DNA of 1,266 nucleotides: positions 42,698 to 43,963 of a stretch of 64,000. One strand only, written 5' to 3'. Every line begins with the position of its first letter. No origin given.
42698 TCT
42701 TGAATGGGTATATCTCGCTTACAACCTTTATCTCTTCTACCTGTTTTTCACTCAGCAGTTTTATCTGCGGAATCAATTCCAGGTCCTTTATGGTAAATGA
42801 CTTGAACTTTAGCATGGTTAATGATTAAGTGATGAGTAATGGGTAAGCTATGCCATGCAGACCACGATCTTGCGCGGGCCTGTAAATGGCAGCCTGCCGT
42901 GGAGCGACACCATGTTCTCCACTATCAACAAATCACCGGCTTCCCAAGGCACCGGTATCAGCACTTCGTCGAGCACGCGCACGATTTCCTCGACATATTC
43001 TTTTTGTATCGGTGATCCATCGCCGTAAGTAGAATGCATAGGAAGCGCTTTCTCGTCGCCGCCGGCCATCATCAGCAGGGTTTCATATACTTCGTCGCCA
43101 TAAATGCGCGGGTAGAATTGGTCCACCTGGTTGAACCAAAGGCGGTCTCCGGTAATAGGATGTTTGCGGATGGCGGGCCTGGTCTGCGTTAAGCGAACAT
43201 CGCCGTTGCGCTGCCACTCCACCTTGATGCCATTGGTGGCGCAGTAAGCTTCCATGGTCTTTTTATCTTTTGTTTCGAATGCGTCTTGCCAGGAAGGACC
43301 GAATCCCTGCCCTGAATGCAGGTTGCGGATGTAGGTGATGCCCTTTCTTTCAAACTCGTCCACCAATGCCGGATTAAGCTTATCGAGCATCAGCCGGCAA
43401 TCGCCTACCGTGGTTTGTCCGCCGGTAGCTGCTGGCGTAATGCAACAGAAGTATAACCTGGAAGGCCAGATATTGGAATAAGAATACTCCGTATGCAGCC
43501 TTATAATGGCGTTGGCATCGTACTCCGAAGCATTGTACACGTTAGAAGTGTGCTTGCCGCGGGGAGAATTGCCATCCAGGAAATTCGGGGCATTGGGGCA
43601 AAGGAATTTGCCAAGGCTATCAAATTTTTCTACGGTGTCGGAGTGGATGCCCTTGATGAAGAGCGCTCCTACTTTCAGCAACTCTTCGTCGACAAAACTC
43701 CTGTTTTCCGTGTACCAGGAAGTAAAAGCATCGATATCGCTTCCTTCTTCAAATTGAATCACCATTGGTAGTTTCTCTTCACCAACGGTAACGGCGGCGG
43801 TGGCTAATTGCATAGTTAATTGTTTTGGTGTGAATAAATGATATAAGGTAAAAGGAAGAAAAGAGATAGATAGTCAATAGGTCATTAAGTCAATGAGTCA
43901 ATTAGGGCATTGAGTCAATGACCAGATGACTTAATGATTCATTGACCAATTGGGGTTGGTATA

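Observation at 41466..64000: NRPS biosynthetic gene cluster: NRPS of at least six modules with terminal TE, CmlA-like diiron beta-hydroxylase, SyrP/TauD-like hydroxylase and KamA-like aminomutase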

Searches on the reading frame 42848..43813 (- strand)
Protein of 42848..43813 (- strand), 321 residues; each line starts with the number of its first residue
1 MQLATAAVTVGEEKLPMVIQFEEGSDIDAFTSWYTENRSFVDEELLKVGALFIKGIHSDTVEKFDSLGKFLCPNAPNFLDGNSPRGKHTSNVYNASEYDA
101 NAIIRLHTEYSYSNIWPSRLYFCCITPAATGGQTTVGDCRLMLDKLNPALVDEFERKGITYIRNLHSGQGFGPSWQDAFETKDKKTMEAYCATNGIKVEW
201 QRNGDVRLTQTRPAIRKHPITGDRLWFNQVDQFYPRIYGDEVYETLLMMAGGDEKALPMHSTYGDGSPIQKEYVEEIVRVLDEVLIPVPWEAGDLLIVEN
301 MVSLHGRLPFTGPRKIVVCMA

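Call 6: search_protein_families(library=pfam, proteins=[window:42848-43813:-], max_evalue=0.001)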
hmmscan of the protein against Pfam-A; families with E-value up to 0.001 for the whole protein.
window:42848-43813:- (321 aa): 1 family
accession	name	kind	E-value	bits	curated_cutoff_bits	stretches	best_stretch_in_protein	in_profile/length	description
PF02668.22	TauD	-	1.9e-35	123.5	27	1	22-320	12-267/267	Taurine catabolism dioxygenase TauD, TfdA family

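Call 7: search_protein_families(library=ncbifam, proteins=[window:42848-43813:-], max_evalue=0.001)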
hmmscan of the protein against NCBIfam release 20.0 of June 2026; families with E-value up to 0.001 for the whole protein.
window:42848-43813:- (321 aa): 3 families
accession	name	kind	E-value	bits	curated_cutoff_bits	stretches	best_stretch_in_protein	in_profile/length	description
TIGR02410.1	carnitine_TMLD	equivalog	2.8e-06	27.1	268.3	0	41-155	120-230/362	trimethyllysine dioxygenase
NF043003.1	ClavSyn_CS1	equivalog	3e-05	23.7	450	1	268-311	230-273/312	clavaminate synthase Cs1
NF041363.1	GntD_guanitoxin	equivalog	3.8e-05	23.1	345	1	267-311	263-307/341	guanitoxin biosynthesis L-enduracididine beta-hydroxylase GntD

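Call 34: search_solved_structures(query=window:42848-43813:-, max_evalue=0.01)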
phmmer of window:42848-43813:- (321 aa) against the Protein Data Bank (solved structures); distinct sequences matched with E-value up to 0.01: 5.
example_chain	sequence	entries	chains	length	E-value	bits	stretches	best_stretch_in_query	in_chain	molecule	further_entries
1y0z_A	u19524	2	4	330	1.3e-31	113.2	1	28-319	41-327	protein product of AT3G21360 | Clavaminate synthase-like protein At3g21360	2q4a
9yut_A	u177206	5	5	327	1.9e-25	92.9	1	29-319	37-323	TauD/TfdA-like domain-containing protein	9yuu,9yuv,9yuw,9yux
1drt_A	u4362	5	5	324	3.2e-05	26.4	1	267-311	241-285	CLAVAMINATE SYNTHASE 1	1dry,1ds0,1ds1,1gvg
7tcl_X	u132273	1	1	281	0.0036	19.6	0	254-312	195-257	TauD/TfdA family dioxygenase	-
6vwq_A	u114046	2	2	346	0.0042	19.4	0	268-311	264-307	Clavaminate synthase 3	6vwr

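Call 71: find_homologous_proteins(query=window:42848-43813:-, max_evalue=1e-10)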
Query window:42848-43813:- (321 aa): 363 proteins with E <= 1e-10 among 1152 candidates; the best 120 are listed.
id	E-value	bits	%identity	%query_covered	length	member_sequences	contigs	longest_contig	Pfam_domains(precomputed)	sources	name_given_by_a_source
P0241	6.5e-203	691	90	100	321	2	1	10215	PF02668.23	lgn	-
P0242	8.5e-194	661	87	100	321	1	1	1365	PF02668.23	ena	-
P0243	1.1e-166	572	75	100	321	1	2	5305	PF02668.23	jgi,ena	jgi:hypothetical protein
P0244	1.5e-145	502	64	100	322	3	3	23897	PF02668.23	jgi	-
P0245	1.7e-145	502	65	100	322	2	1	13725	PF02668.23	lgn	-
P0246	1.8e-142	492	62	100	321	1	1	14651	PF02668.23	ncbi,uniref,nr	ncbi:TauD/TfdA family dioxygenase [Fulvivirgaceae bacterium BMA12]|uniref:TauD/TfdA family dioxygena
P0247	3.0e-142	492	63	100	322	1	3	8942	PF02668.23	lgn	-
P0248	1.9e-141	489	63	100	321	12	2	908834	PF02668.23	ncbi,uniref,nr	ncbi:TauD/TfdA family dioxygenase [Chitinophaga filiformis]|uniref:TauD/TfdA family dioxygenase n=1 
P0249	7.8e-140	484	61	100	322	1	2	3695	PF02668.23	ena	-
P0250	1.2e-138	480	61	99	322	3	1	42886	PF02668.23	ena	-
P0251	3.2e-138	478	63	98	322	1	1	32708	PF02668.23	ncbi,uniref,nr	ncbi:hypothetical protein GJU43_21955 [Flavobacterium sp. LC2016-23]|uniref:TauD/TfdA family dioxyge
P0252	3.5e-138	478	62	99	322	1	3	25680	PF02668.23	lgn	-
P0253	6.1e-138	477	62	99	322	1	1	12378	PF02668.23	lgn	-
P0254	1.1e-137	477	63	98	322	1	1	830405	PF02668.23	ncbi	-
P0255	1.2e-137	477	62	99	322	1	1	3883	PF02668.23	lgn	-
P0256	1.4e-137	476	62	99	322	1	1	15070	PF02668.23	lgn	-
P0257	2.7e-137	475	62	99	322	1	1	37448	PF02668.23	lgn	-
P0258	5.4e-137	474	60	100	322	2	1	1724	PF02668.23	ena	-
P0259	1.3e-136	473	60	100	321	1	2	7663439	PF02668.23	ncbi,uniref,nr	ncbi:TauD/TfdA family dioxygenase [Chitinophaga pendula]|uniref:TauD/TfdA family dioxygenase n=1 Tax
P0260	1.5e-136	473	61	99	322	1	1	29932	PF02668.23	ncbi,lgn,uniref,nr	ncbi:TauD/TfdA family dioxygenase [Flavobacterium sp. ENC]|uniref:TauD/TfdA family dioxygenase n=1 T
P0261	1.5e-136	473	59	100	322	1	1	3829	PF02668.23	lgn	-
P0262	1.7e-135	469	62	98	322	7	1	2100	PF02668.23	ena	-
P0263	6.4e-135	468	59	100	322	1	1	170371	PF02668.23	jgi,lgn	jgi:alpha-ketoglutarate-dependent taurine dioxygenase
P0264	7.4e-135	467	61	98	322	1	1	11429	PF02668.23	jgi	jgi:alpha-ketoglutarate-dependent taurine dioxygenase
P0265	8.8e-135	467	59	98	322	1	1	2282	PF02668.23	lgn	-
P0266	9.4e-135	467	59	100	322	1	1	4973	PF02668.23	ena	-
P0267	4.3e-134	465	64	97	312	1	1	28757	PF02668.23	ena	-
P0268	5.0e-133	461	59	100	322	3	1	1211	PF02668.23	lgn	-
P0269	9.2e-132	457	59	100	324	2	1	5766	PF02668.23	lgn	-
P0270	2.7e-131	456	60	99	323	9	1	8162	PF02668.23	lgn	-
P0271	6.8e-129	448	61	97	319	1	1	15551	PF02668.23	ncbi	-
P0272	1.4e-128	447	59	96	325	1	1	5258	PF02668.23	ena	-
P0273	8.2e-128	444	55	99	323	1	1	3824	PF02668.23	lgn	-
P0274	1.1e-125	437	59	97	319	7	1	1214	PF02668.23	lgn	-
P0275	2.5e-125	436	56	100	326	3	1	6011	PF02668.23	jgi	-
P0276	8.4e-122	424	58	100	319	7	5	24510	PF02668.23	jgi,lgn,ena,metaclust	metaclust:\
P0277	4.1e-121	422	58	98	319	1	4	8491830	PF02668.23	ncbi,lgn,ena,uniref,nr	ncbi:TauD/TfdA family dioxygenase [Chitinophaga sancti]|uniref:TauD/TfdA family dioxygenase n=1 Tax=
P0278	2.9e-120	419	56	97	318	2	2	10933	PF02668.23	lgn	-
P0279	6.0e-119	415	57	98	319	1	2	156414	PF02668.23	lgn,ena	-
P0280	4.9e-118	412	56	98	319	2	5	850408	PF02668.23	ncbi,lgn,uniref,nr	ncbi:hypothetical protein HGH92_33260 [Chitinophaga varians]|uniref:TauD/TfdA-like domain-containing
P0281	5.0e-118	412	56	100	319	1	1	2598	PF02668.23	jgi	jgi:alpha-ketoglutarate-dependent taurine dioxygenase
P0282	6.7e-118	412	58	96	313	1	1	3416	PF02668.23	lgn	-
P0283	1.3e-116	407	57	98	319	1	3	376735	PF02668.23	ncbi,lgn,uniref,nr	ncbi:TauD/TfdA family dioxygenase [Sphingobacterium lactis]|uniref:TauD/TfdA family dioxygenase n=1 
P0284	2.6e-116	406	56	98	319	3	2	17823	PF02668.23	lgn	-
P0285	2.9e-116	406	57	98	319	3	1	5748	PF02668.23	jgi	jgi:alpha-ketoglutarate-dependent taurine dioxygenase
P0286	2.7e-115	403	56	96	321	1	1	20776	PF02668.23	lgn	-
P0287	3.5e-115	403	57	98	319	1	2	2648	PF02668.23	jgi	jgi:alpha-ketoglutarate-dependent taurine dioxygenase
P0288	8.4e-112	392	55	95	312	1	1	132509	PF02668.23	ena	-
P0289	3.6e-108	380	52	98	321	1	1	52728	PF02668.23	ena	-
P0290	2.0e-106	374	50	100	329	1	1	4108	PF02668.23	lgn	-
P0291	1.5e-102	361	52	100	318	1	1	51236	PF02668.23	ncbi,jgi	jgi:hypothetical protein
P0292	1.9e-102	361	54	97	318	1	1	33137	PF02668.23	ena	-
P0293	2.7e-101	357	74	63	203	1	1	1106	PF02668.23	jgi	jgi:hypothetical protein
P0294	2.9e-101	357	47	99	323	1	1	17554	PF02668.23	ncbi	-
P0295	8.2e-100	352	67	68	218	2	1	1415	PF02668.23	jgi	jgi:alpha-ketoglutarate-dependent taurine dioxygenase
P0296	1.1e-98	348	46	95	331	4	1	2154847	PF02668.23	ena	-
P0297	1.8e-96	341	46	98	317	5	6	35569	PF02668.23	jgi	jgi:hypothetical protein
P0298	9.0e-96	339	65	66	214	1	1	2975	PF02668.23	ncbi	ncbi:MAG: TauD/TfdA family dioxygenase, partial [Cyclobacteriaceae bacterium]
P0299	9.8e-96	339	45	98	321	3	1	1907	PF02668.23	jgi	jgi:alpha-ketoglutarate-dependent taurine dioxygenase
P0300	2.2e-95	338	47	96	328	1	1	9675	PF02668.23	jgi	jgi:hypothetical protein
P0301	4.9e-95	336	44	100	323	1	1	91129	PF02668.23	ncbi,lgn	ncbi:MAG: TauD/TfdA family dioxygenase [Bacteroidota bacterium]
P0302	1.6e-94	335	45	97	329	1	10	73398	PF02668.23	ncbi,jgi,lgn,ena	ncbi:MAG TPA: TauD/TfdA family dioxygenase [Thermoanaerobaculia bacterium]|jgi:alpha-ketoglutarate-d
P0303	6.1e-94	333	47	96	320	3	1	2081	PF02668.23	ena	-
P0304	2.4e-93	331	44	98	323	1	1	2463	PF02668.23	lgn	-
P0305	2.5e-93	331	46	97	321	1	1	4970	PF02668.23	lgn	-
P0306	8.1e-93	329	45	98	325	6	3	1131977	PF02668.23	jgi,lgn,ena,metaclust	metaclust:\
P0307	1.5e-92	328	65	66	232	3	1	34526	PF02668.23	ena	-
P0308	2.2e-92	328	45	100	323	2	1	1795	PF02668.23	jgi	-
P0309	2.4e-92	328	45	96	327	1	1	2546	PF02668.23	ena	-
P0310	6.7e-92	326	45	97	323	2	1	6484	PF02668.23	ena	-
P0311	4.5e-91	323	43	100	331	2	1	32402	PF02668.23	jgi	-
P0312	5.9e-91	323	44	98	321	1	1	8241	PF02668.23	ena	-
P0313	3.3e-90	321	43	97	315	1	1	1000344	PF02668.23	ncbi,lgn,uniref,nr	ncbi:TfdA family taurine catabolism dioxygenase TauD [Chitinophaga skermanii]|uniref:TfdA family tau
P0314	6.4e-90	320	45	99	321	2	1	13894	PF02668.23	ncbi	ncbi:MAG: TauD/TfdA family dioxygenase [Cyclobacteriaceae bacterium]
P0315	1.3e-89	319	48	96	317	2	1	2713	PF02668.23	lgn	-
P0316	1.5e-89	318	44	98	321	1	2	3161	PF02668.23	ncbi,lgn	-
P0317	1.7e-89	318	44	95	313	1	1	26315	PF02668.23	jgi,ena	-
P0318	1.8e-89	318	44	98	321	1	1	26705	PF02668.23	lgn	-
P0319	2.7e-89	318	45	96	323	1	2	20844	PF02668.23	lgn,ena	-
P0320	2.9e-89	317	45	96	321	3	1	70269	PF02668.23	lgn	-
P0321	1.2e-88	316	46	97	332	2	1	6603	PF02668.23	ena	-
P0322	1.3e-88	315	43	98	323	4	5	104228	PF02668.23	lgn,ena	-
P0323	2.3e-88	315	44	99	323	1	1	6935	PF02668.23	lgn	-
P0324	2.5e-88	314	45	96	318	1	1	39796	PF02668.23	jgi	jgi:hypothetical protein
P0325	5.3e-88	313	43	98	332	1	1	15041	PF02668.23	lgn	-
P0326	5.5e-88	313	48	88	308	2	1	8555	PF02668.23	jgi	jgi:alpha-ketoglutarate-dependent taurine dioxygenase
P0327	6.7e-88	313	43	96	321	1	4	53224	PF02668.23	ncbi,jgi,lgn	jgi:alpha-ketoglutarate-dependent taurine dioxygenase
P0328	1.0e-87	312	46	95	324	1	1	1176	PF02668.23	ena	-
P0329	2.2e-87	311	43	96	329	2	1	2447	PF02668.23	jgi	jgi:alpha-ketoglutarate-dependent taurine dioxygenase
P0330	3.1e-87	311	41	97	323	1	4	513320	PF02668.23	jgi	jgi:alpha-ketoglutarate-dependent taurine dioxygenase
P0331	3.3e-87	311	45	97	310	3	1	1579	PF02668.23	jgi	jgi:alpha-ketoglutarate-dependent taurine dioxygenase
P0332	3.4e-87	311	47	88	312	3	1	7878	PF02668.23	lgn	-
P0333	3.6e-87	311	44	96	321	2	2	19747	PF02668.23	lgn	-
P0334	4.6e-87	310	42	96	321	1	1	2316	PF02668.23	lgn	-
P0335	6.4e-87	310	44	96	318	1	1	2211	PF02668.23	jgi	jgi:alpha-ketoglutarate-dependent taurine dioxygenase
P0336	8.0e-87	309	45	97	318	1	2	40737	PF02668.23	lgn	-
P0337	1.2e-86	309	42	97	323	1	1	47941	PF02668.23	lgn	-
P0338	1.3e-86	309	45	96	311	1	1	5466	PF02668.23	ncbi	-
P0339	2.7e-86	308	42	99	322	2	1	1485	PF02668.23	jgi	jgi:alpha-ketoglutarate-dependent taurine dioxygenase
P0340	3.1e-86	308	43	96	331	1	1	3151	PF02668.23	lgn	-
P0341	4.9e-86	307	44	96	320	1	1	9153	PF02668.23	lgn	-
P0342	2.1e-85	305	42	96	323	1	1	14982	PF02668.23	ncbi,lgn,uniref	ncbi:MAG: TauD/TfdA family dioxygenase [Nostoc sp.]|uniref:TauD/TfdA family dioxygenase n=1 Tax=Nost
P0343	3.2e-85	304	43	97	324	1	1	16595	PF02668.23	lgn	-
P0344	3.6e-85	304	46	88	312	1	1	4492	PF02668.23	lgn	-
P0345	4.5e-85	304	44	95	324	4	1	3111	PF02668.23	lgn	-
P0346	6.0e-85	303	42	96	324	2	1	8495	PF02668.23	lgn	-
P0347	6.2e-85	303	43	94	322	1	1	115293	PF02668.23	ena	-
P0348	9.0e-85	303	41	96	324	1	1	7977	PF02668.23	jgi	jgi:alpha-ketoglutarate-dependent taurine dioxygenase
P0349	9.5e-85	303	45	93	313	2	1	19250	PF02668.23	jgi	jgi:alpha-ketoglutarate-dependent taurine dioxygenase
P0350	1.7e-84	302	43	96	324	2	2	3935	PF02668.23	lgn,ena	-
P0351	1.7e-84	302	43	98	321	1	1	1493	PF02668.23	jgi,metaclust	metaclust:\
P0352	2.2e-84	301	46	88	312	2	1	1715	PF02668.23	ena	-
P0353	2.4e-84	301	41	99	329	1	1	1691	PF02668.23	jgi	jgi:alpha-ketoglutarate-dependent taurine dioxygenase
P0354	2.6e-84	301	42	96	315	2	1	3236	PF02668.23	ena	-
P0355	3.0e-84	301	43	100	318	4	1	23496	PF02668.23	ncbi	ncbi:MAG: TauD/TfdA family dioxygenase [Janthinobacterium lividum]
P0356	3.1e-84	301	42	96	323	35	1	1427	PF02668.23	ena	-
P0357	3.8e-84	301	42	96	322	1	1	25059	PF02668.23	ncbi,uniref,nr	ncbi:TauD/TfdA family dioxygenase [Lyngbya sp. CCAP 1446/10]|uniref:TauD/TfdA family dioxygenase n=1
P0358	6.1e-84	300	42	96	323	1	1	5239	PF02668.23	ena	-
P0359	6.2e-84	300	42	96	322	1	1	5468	PF02668.23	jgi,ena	jgi:alpha-ketoglutarate-dependent taurine dioxygenase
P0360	7.7e-84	300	44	96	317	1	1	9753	PF02668.23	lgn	-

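Call 72: find_encoding_contigs(protein=P0248, flank=10000, max_places=2)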
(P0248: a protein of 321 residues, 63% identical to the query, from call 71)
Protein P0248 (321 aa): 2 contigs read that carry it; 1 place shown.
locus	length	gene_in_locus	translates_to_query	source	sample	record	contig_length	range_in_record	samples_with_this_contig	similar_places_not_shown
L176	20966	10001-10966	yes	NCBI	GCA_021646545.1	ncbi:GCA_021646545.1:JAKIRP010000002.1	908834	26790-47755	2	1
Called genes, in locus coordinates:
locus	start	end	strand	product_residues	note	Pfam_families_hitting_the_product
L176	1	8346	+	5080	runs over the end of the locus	PF00501:AMP-binding, PF00550:PP-binding, PF00668:Condensation, PF00501:AMP-binding, PF00550:PP-binding, PF00668:Condensation, PF00501:AMP-binding, PF00550:PP-binding, +8 more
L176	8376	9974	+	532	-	PF18456:CmlA_N, PF00753:Lactamase_B (weak), PF13483:Lactamase_B_3, PF12706:Lactamase_B_2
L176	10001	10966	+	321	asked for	PF02668:TauD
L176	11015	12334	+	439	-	PF04055:Radical_SAM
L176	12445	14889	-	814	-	PF09430:EMC7_beta-sandw (faint), PF13620:CarboxypepD_reg, PF13715:CarbopepD_reg_2, PF22904:NOMO1-like_2nd (weak), PF07715:Plug, PF00593:TonB_dep_Rec_b-barrel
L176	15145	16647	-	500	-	PF22494:choice_anch_I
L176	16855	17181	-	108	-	PF01035:DNA_binding_1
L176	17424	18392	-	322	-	PF16884:ADH_N_2 (weak), PF08240:ADH_N, PF00107:ADH_zinc_N, PF13602:ADH_zinc_N_2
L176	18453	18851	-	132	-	-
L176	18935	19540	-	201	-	PF00027:cNMP_binding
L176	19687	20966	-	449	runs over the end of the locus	PF00512:HisKA, PF02518:HATPase_c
